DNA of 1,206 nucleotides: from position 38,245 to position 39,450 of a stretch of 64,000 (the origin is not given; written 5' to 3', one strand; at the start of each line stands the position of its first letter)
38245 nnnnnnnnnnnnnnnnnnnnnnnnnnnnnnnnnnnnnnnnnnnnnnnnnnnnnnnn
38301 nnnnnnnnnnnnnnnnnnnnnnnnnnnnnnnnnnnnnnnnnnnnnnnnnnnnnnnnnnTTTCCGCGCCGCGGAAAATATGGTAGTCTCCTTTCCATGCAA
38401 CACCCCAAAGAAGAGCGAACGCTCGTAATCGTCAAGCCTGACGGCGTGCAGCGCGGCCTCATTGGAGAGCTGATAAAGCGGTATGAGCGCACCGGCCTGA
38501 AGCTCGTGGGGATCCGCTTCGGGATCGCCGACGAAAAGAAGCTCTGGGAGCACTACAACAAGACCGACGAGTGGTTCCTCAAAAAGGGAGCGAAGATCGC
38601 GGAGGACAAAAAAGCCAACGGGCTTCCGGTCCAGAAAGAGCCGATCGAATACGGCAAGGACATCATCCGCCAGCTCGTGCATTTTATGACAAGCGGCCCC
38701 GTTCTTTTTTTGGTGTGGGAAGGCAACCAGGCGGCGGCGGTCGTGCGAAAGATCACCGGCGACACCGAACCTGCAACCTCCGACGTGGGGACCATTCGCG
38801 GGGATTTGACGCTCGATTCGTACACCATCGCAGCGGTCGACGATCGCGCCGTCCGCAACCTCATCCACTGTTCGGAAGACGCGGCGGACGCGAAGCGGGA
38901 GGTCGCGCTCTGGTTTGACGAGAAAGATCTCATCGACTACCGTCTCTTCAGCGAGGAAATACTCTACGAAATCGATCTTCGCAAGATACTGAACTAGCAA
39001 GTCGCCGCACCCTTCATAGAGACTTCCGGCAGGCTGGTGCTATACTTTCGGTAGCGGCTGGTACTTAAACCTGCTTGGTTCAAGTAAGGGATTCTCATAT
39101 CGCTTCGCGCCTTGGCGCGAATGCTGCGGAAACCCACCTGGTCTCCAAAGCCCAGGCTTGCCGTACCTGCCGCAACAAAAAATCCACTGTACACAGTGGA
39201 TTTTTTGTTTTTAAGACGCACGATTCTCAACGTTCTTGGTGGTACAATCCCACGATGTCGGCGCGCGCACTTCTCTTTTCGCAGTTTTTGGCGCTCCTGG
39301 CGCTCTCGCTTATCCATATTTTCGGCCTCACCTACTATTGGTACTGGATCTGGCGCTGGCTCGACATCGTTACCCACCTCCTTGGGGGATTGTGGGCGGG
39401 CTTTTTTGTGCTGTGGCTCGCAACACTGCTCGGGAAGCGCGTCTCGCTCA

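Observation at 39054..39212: Candidate ~160-nt small RNA with dedicated promoter and terminator between ndk and a membrane-protein gene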

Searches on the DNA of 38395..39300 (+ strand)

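Call 4: search_rna_families(source=window, start=38950, end=39300, threshold=evalue, max_evalue=10, show_alignments=4)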
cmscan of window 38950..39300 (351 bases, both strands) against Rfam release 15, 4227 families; matches with E-value up to 10: 8.
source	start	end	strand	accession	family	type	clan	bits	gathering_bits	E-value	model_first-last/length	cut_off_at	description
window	39096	39208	+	RF00106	RNAI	Gene; antisense;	-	21.9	47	0.058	1-102/102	no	RNAI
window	39160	39224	-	RF03845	mir-3327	Gene; miRNA;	-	20.2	85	0.4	1-89/89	no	mir-3327 microRNA precursor family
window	39173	39211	-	RF04157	MIR9486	Gene; miRNA;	-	19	100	0.24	1-119/119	no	MIR9486 microRNA precursor family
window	39168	39225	+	RF00679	mir-210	Gene; miRNA;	-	18.9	50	0.072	1-96/96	no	mir-210 microRNA precursor family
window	39093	39202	+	RF02236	asX2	Gene; sRNA;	-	18.3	70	0.27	1-87/87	no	Xanthomonas sRNA asX2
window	39177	39205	-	RF00106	RNAI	Gene; antisense;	-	18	47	0.45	72-100/102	no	RNAI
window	39171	39212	+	RF03573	mir-1954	Gene; miRNA;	-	16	99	1.1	1-82/82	no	mir-1954 microRNA precursor family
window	39171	39220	-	RF02604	BASRCI153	Gene; sRNA;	-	13.1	137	0.69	151-200/214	no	Brucella sRNA CI153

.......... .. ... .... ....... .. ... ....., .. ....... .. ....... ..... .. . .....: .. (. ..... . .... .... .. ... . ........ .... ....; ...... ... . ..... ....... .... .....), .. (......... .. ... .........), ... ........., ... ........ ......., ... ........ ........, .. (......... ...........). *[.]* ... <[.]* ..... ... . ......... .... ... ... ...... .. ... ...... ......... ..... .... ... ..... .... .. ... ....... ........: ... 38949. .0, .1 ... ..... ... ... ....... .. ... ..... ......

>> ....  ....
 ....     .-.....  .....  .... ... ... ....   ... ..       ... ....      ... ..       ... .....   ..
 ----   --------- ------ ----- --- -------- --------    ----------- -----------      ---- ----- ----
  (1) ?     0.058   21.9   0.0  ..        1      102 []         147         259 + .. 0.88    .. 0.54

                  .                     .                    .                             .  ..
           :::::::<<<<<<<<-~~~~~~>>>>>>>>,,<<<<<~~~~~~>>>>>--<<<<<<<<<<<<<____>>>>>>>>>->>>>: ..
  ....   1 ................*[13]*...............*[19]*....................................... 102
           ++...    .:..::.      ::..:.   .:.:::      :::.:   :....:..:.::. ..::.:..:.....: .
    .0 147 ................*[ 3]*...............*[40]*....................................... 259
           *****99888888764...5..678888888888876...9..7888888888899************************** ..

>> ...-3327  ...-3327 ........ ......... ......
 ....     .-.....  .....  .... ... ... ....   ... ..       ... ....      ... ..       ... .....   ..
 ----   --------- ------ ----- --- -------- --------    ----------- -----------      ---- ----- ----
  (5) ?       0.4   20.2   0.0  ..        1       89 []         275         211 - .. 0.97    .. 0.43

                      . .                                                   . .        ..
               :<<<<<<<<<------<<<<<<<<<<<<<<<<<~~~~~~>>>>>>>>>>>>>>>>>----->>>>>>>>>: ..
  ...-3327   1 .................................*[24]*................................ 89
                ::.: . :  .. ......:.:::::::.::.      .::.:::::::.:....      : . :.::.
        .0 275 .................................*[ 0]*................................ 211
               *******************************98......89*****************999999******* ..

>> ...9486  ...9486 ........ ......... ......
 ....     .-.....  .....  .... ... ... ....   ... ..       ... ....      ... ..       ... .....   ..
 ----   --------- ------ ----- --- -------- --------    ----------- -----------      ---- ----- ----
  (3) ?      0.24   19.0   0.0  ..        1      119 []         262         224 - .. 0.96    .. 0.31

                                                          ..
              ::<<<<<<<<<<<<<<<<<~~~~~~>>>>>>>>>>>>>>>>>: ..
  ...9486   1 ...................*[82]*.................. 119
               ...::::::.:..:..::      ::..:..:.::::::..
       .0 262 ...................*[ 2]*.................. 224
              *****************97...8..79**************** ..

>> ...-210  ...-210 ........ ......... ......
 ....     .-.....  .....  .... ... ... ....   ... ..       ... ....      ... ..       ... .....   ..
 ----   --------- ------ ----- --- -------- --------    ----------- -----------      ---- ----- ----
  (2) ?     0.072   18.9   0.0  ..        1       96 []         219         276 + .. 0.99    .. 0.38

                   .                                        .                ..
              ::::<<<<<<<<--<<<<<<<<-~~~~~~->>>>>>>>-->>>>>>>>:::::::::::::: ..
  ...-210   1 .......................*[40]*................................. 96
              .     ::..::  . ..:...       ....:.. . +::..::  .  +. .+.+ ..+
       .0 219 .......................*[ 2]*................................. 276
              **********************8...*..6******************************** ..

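Call 26: build_rna_model(alignment_id=A2, structure=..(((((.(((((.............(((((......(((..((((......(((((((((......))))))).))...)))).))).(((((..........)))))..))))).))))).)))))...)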
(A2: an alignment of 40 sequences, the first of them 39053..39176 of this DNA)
Model R1 built from alignment A2 (40 sequences, 131 columns); structure: as given.
model positions 122; base pairs 36; branch points 1; effective number of sequences 1.64; information 0.591 bits per position. Calibrated on 0.2 Mb of random sequence (short: E-values are rough).
structure used (alignment columns):
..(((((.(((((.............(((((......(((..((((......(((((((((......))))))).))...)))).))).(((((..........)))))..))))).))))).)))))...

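Call 27: search_with_rna_model(model_id=R1, sources=[window, L002, L003, L004, L005, L006, L007, L008, L009, L010, L011, L012, L013, L014, L015, L016, L017, L018, L019, L020, L021, L022, L023, L024, L025, L026, L027, L028, L029, L030, L031, L032, L033, L034, L035, L036, L037, L038, L039, L040, L041, L042, L043, L044, L045, L046, L047, L048, L049, L050, L051, L052, L053, L054, L055, L056, L057, L058, L059, L060, L061, L062, L063, L064, L065, L066, L067, L068, L069, L070, L071, L072, L073, L074, L075, L076, L077, L078, L079, L080, L081, L082, L083, L084, L085, L086, L087, L088, L089, L090, L091, L092, L093, L094, L095, L096, L097, L098, L099, L100], max_evalue=1, make_alignment=true)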
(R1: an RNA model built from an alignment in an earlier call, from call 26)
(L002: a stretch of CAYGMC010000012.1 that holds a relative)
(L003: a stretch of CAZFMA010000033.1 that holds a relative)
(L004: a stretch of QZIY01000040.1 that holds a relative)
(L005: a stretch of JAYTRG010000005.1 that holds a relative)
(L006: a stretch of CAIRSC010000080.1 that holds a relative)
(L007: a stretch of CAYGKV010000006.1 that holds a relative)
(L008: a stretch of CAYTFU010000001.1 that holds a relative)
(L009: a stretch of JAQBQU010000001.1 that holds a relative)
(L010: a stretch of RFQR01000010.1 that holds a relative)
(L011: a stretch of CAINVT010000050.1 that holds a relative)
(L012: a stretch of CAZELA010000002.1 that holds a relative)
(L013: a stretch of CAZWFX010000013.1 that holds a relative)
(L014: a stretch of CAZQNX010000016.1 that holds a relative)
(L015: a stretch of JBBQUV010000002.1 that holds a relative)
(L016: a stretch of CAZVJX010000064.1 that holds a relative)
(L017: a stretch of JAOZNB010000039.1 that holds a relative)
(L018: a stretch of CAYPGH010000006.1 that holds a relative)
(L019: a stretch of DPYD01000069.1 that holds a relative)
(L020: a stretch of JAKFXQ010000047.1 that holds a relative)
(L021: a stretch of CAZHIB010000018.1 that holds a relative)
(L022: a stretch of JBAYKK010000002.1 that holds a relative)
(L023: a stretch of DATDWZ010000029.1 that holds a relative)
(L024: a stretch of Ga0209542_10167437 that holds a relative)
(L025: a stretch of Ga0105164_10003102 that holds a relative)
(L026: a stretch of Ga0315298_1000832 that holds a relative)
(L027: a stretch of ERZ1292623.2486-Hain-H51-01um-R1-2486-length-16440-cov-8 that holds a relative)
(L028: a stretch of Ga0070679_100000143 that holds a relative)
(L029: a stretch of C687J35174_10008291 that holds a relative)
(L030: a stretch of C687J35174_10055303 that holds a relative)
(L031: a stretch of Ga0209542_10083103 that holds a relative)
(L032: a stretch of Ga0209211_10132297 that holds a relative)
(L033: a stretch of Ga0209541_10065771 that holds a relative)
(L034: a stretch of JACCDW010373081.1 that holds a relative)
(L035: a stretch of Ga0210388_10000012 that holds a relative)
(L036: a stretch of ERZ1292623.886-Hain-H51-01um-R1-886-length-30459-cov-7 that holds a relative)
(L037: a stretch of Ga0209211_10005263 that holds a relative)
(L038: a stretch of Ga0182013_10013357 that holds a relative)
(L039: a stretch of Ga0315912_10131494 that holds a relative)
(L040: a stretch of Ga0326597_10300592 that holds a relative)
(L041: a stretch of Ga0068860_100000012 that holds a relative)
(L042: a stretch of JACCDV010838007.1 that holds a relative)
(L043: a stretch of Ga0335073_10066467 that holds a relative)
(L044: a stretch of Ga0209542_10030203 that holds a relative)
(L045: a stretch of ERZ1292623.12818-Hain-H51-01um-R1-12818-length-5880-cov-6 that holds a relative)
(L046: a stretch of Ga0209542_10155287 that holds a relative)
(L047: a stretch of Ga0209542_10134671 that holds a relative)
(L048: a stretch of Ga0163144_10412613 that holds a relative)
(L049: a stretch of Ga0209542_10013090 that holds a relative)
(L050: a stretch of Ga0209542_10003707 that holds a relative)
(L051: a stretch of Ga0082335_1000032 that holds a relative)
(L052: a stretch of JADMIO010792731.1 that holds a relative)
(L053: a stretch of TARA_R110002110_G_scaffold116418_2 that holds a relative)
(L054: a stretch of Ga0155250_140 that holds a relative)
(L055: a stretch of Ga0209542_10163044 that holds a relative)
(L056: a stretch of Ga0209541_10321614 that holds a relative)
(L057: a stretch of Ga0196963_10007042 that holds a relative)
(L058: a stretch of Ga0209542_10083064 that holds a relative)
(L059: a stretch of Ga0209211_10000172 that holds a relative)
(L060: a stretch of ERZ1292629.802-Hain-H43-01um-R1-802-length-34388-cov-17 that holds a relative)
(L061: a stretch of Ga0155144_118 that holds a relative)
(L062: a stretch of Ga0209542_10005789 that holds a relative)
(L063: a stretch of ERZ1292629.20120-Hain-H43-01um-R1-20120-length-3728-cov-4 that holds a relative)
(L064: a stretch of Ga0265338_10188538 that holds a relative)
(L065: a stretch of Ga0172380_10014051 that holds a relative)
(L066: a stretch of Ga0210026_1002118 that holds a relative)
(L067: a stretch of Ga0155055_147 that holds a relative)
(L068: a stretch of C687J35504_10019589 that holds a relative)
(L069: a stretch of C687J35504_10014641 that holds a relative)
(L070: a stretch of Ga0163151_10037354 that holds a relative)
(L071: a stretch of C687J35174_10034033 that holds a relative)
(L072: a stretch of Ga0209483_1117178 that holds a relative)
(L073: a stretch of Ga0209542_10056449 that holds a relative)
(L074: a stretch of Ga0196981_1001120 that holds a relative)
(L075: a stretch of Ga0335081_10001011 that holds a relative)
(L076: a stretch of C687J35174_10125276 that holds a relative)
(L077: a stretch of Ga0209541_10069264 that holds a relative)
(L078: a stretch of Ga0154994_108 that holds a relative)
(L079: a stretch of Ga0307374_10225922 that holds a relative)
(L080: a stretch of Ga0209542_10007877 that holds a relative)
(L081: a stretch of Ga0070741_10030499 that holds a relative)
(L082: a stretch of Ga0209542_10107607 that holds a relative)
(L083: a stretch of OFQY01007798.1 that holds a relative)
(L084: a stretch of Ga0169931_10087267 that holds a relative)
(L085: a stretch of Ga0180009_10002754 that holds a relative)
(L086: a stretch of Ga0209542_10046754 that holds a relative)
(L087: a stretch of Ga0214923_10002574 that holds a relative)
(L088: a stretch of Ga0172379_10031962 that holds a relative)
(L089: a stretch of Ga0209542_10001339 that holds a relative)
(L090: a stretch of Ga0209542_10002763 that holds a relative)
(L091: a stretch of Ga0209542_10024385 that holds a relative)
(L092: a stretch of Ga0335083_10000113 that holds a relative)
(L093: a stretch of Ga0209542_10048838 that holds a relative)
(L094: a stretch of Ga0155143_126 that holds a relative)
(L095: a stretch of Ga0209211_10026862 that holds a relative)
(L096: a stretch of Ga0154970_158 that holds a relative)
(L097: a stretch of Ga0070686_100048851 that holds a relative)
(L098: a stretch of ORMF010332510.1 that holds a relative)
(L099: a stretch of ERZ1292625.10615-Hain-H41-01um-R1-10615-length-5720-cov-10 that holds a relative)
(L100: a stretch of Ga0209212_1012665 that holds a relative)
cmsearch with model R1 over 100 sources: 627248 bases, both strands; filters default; matches with E-value up to 1: 103.
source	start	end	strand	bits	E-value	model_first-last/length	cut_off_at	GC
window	39053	39175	+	132.1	5.4e-33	1-122/122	no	0.57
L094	5468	5589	-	129.7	2.5e-32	1-122/122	no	0.57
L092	1595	1716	+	128.8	4.3e-32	1-122/122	no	0.55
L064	1263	1384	-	128.8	4.5e-32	1-122/122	no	0.55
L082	1962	2084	-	128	7.1e-32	1-122/122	no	0.57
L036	6271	6392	-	126.4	2e-31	1-122/122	no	0.61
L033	2800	2923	+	125.7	3.1e-31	1-122/122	no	0.52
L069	2785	2908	-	125.7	3.1e-31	1-122/122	no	0.52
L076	1737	1860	-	124.7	6e-31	1-122/122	no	0.52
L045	2430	2551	+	123.9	9.9e-31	1-122/122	no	0.58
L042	1207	1328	+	123.4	1.3e-30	1-122/122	no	0.51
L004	4030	4152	+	123.2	1.5e-30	1-122/122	no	0.54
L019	2113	2236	+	122.1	3.1e-30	1-122/122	no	0.56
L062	4399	4522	+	122.1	3.1e-30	1-122/122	no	0.56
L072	483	606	+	121.9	3.4e-30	1-122/122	no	0.5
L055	571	694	+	121.9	3.4e-30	1-122/122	no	0.56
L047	2136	2256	+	121.5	4.6e-30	1-122/122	no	0.58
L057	1936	2058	+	121.2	5.2e-30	1-122/122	no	0.57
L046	1512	1632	-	120.8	7.1e-30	1-122/122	no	0.59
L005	3945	4068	+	120.2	9.9e-30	1-122/122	no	0.56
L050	10860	10983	+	120.1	1e-29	1-122/122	no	0.56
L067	2206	2329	+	120.1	1e-29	1-122/122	no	0.56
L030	3861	3981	+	120.1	1.1e-29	1-122/122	no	0.59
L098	1248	1368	-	119.5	1.6e-29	1-122/122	no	0.57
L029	6417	6537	+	118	4e-29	1-122/122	no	0.59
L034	178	301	-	117.7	4.9e-29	1-122/122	no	0.56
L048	547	668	+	117.6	5.2e-29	1-122/122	no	0.56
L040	237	359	-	117.2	6.7e-29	1-122/122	no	0.57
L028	7751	7873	-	116.5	1e-28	1-122/122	no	0.53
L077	1567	1689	+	116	1.4e-28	1-122/122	no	0.54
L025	6415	6536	-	116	1.4e-28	1-122/122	no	0.58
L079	626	748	-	115.9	1.5e-28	1-122/122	no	0.59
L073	1034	1157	+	115.9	1.6e-28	1-122/122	no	0.52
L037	2413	2533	-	115.8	1.6e-28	1-122/122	no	0.55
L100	5796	5916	+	115.8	1.6e-28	1-122/122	no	0.55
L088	1119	1239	-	115.6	1.9e-28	1-122/122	no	0.56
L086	123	244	+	115.5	2e-28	1-122/122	no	0.56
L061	1292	1415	-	115.4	2.1e-28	1-122/122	no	0.6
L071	199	319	-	115.1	2.5e-28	1-122/122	no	0.55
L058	444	566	-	115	2.8e-28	1-122/122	no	0.54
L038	6424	6541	+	113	9.7e-28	1-122/122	no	0.52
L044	7268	7390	+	112.5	1.3e-27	1-122/122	no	0.58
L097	2258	2382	-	111.5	2.6e-27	1-122/122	no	0.58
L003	3642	3761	+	111.2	3.1e-27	1-122/122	no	0.59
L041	1723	1844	-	111.1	3.2e-27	1-122/122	no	0.54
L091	1764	1883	-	109.9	6.9e-27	1-122/122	no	0.57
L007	3659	3779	+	109.9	6.9e-27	1-122/122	no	0.57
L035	5444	5561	+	109.5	8.7e-27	1-122/122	no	0.51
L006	1040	1159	+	108.7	1.5e-26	1-122/122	no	0.56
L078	5109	5229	+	108.7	1.5e-26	1-122/122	no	0.56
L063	2200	2322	+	108.6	1.5e-26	1-122/122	no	0.52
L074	1287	1406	+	108.1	2.1e-26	1-122/122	no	0.56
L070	3132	3252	+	107.3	3.5e-26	1-122/122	no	0.52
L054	1019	1143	+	107.3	3.6e-26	1-122/122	no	0.58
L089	195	317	+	106.9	4.7e-26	1-122/122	no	0.57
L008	3933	4050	+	106.2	7.2e-26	1-122/122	no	0.58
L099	3546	3669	-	105.4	1.2e-25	1-122/122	no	0.54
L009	3952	4071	+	105.1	1.4e-25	1-122/122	no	0.57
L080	1958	2082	-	104.3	2.4e-25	1-122/122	no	0.58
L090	425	549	-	104.1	2.7e-25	1-122/122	no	0.58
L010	3993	4112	+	103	5.4e-25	1-122/122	no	0.56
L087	1123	1242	+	103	5.4e-25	1-122/122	no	0.56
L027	1629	1750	-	101.1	1.8e-24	1-122/122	no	0.52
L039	935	1051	+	99.7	4.3e-24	1-122/122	no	0.56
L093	2437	2557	+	99.4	5.3e-24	1-122/122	no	0.56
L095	2010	2130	+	99.4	5.3e-24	1-122/122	no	0.56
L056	829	949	+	99.3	5.6e-24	1-122/122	no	0.57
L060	975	1095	+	99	6.7e-24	1-122/122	no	0.56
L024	1852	1972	-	98.9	7.1e-24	1-122/122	no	0.57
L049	12606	12726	+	98.7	8e-24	1-122/122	no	0.55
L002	3757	3875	+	98.4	9.8e-24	1-122/122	no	0.53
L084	1733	1853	-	98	1.3e-23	1-122/122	no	0.59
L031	23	143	-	97.6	1.7e-23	1-122/122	no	0.58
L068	1390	1510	+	97.6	1.7e-23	1-122/122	no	0.58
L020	3618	3741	+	97.5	1.8e-23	1-122/122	no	0.56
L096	8866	8986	+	97.4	1.8e-23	1-122/122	no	0.58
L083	2162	2281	-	97.2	2.1e-23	1-122/122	no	0.47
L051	3729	3848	+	97.1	2.2e-23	1-122/122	no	0.62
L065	4520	4638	-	94.8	9.3e-23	1-122/122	no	0.57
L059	691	806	+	93.8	1.8e-22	1-122/122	no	0.58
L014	2284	2405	+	85.4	3.7e-20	1-122/122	no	0.54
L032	1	109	-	77.6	4.9e-18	1-110/122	3'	0.57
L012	4006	4162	+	68.8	1.3e-15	1-122/122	no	0.55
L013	4006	4162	+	68.8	1.3e-15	1-122/122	no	0.55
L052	869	1033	-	68.8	1.3e-15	1-122/122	no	0.53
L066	3405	3522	-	55.9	4.5e-12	1-122/122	no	0.47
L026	398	506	-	45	4.5e-09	1-122/122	no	0.44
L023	3675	3808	+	33.6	6.1e-06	1-122/122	no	0.39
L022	3615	3734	+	31.8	1.9e-05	1-122/122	no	0.42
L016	2390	2527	+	25.2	0.0013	1-122/122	no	0.49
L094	5469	5590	+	21.8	0.011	1-122/122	no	0.57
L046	1513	1633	+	21.5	0.013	1-122/122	no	0.58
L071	200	320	+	20.3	0.027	1-122/122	no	0.54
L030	3860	3980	-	19.3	0.053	1-122/122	no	0.59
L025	6416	6537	+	19.2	0.056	1-122/122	no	0.58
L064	1264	1385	+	17.4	0.17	1-122/122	no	0.55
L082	1963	2085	+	16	0.43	1-122/122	no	0.56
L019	2112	2235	-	15.8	0.48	1-122/122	no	0.56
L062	4398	4521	-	15.8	0.48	1-122/122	no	0.56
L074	1286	1405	-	15.8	0.48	1-122/122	no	0.55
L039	934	1050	-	15.6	0.52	1-122/122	no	0.57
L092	1594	1715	-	15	0.79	1-122/122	no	0.54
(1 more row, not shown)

Alignment A3: 103 matches aligned to the model, 257 columns, each read 5' to 3' on its own strand. Consensus structure (alignment columns), stored with it:
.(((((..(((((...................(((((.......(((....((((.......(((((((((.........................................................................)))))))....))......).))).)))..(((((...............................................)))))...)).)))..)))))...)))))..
